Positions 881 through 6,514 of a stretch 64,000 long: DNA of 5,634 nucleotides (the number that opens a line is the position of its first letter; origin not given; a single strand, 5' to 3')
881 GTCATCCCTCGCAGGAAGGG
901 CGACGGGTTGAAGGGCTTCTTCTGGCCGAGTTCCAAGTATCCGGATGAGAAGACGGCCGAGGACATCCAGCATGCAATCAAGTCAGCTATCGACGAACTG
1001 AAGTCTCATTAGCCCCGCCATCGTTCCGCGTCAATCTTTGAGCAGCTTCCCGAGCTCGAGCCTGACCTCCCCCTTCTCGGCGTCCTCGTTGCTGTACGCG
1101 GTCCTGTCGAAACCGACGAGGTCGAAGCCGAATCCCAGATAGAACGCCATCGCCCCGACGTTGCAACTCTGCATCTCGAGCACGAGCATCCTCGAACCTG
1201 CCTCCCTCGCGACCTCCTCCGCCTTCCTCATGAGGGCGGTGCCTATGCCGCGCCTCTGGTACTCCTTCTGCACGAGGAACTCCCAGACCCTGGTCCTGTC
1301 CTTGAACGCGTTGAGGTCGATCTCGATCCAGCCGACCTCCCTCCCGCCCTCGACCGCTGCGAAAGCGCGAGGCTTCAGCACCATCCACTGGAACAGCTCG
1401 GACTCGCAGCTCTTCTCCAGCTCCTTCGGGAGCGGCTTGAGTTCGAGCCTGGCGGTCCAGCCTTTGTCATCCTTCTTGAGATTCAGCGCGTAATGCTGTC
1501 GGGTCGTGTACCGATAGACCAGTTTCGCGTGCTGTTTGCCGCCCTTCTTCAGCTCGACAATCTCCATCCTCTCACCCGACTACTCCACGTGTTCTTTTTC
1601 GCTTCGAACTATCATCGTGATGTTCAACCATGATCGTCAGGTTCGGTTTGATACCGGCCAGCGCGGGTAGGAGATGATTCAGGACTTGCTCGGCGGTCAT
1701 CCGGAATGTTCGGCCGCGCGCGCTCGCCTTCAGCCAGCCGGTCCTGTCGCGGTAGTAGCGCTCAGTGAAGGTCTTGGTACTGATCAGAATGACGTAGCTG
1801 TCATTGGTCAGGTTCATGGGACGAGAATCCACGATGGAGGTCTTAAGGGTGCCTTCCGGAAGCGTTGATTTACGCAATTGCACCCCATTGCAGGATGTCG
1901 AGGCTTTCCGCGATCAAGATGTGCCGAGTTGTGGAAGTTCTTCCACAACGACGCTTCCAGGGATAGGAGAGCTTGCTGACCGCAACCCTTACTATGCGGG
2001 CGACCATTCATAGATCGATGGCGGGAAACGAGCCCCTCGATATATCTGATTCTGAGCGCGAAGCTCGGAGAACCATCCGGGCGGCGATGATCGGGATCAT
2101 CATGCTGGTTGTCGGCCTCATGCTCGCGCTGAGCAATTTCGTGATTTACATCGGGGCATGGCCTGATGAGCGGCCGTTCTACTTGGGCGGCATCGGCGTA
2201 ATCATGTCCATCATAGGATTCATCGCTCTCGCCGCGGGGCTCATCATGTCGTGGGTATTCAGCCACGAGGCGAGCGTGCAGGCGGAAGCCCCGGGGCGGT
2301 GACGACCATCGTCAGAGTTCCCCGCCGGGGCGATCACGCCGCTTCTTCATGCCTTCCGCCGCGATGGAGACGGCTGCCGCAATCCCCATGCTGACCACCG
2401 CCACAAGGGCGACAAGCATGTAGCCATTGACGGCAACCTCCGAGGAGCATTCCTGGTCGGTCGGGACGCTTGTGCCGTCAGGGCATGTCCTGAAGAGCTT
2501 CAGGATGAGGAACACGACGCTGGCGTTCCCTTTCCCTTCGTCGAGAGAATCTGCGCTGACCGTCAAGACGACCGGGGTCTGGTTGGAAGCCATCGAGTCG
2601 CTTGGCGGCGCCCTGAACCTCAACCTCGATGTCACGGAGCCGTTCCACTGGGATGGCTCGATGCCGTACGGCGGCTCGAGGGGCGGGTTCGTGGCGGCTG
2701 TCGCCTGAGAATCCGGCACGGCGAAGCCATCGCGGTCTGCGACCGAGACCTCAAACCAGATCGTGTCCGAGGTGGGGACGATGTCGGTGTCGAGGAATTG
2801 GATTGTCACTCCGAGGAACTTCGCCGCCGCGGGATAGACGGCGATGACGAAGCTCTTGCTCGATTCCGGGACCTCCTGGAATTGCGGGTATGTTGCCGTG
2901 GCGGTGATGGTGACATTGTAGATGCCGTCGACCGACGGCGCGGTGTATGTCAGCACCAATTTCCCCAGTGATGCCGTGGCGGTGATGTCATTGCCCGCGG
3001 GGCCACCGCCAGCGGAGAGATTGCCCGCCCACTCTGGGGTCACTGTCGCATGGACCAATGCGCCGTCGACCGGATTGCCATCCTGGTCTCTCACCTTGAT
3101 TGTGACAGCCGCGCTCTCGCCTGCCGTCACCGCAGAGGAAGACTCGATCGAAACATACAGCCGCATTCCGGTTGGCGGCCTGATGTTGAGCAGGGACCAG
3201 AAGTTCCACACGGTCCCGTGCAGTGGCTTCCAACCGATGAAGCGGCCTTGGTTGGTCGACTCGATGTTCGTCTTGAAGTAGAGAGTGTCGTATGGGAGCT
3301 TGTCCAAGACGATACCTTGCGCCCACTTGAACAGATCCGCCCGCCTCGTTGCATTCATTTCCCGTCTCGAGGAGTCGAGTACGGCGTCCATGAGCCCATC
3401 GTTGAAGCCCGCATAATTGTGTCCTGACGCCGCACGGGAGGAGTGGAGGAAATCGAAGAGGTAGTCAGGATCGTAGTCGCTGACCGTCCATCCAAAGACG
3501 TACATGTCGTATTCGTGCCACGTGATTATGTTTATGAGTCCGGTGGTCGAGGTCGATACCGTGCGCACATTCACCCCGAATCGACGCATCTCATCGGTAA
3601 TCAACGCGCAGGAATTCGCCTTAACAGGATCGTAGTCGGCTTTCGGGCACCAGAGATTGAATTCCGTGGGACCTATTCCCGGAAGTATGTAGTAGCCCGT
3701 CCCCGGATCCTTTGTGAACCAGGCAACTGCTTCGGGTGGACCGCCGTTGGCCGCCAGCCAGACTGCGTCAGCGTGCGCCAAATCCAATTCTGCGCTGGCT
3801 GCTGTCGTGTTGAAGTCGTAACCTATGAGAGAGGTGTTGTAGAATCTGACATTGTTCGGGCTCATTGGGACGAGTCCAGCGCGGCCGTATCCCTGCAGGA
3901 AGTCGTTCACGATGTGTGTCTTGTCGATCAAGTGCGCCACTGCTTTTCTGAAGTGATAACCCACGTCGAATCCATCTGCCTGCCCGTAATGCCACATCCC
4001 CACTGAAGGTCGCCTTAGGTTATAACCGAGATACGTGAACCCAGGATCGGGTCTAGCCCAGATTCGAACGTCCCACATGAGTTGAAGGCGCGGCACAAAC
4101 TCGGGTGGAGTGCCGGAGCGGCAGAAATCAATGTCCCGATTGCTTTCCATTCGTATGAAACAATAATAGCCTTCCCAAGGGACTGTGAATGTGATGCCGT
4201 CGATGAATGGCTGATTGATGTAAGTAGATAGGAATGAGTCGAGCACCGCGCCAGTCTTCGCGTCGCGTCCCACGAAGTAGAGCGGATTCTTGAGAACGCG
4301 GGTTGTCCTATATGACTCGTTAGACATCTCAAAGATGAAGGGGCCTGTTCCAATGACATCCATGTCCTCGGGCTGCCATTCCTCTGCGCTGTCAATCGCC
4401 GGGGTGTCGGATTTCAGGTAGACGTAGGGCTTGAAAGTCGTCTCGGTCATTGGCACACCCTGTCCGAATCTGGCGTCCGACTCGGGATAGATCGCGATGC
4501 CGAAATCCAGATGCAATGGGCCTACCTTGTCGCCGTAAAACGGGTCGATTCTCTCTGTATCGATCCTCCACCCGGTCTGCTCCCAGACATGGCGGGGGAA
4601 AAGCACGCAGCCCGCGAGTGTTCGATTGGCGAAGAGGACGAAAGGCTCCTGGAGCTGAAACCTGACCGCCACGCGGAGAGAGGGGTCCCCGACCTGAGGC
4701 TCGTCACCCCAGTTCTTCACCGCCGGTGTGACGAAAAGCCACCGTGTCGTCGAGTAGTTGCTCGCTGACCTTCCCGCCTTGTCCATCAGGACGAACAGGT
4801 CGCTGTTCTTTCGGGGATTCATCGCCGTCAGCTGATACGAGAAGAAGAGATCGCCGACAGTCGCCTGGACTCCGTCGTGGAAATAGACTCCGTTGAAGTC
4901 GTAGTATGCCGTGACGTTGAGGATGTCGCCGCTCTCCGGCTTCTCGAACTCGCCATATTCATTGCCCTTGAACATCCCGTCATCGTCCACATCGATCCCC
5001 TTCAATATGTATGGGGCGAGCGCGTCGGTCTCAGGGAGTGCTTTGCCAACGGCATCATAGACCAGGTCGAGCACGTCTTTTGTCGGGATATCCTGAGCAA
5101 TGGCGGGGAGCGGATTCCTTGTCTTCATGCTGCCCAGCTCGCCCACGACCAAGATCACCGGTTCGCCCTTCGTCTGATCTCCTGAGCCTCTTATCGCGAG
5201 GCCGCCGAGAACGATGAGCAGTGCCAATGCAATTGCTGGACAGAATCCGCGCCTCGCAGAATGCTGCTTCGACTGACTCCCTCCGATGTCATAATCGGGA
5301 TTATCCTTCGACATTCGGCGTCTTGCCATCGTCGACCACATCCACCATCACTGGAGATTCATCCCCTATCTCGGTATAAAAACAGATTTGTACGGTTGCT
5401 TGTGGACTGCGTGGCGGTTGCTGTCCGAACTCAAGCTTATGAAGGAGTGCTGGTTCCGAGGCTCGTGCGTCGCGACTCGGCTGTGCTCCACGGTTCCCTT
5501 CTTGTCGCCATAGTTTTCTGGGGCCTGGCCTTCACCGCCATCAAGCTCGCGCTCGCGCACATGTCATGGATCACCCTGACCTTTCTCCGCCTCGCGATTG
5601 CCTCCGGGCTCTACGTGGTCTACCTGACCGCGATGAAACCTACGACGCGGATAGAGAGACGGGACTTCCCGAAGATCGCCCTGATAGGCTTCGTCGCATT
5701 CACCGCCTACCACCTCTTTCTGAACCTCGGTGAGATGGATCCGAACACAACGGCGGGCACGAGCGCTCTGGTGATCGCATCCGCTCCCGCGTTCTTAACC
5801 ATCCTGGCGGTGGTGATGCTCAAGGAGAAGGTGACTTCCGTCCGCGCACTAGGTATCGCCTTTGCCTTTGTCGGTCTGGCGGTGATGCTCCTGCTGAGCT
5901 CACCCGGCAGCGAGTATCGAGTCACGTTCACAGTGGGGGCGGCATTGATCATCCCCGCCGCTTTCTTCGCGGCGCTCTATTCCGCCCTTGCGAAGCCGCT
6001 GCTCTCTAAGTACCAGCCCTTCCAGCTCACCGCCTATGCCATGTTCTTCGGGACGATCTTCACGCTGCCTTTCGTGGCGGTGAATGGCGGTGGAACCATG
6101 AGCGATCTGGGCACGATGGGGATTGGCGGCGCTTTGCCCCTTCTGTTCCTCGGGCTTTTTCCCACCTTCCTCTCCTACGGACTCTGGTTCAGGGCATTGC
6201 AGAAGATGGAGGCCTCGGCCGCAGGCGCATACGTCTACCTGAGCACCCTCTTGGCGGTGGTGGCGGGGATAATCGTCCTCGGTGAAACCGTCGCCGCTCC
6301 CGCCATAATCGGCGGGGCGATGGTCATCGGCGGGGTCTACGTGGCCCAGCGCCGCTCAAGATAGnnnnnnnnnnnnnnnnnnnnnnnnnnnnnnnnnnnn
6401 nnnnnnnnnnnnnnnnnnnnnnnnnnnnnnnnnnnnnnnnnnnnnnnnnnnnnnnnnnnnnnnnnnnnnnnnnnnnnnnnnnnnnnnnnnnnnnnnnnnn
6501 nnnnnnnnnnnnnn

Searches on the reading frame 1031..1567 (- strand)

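Call 79: search_protein_families(library=pfam, proteins=[window:1031-1567:-], max_evalue=0.00001)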
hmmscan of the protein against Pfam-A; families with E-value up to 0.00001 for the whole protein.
window:1031-1567:- (178 aa): 3 families
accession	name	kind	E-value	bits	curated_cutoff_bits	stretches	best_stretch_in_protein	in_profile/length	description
PF00583.31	Acetyltransf_1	-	1.8e-18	67.3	20.7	1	44-148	10-116/116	Acetyltransferase (GNAT) family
PF13508.13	Acetyltransf_7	-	9.1e-12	45.6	27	1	68-148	5-82/84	Acetyltransferase (GNAT) domain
PF13673.13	Acetyltransf_10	-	1.2e-10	41.8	23.6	1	68-152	31-111/128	Acetyltransferase (GNAT) domain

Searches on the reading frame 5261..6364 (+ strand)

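Call 79: search_protein_families(library=pfam, proteins=[window:5261-6364:+], max_evalue=0.00001)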
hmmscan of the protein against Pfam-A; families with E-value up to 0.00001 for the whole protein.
window:5261-6364:+ (367 aa): 1 family
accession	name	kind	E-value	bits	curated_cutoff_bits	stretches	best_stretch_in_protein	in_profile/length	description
PF00892.27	EamA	-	2.7e-38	131.7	28.2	2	226-361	3-132/135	EamA-like transporter family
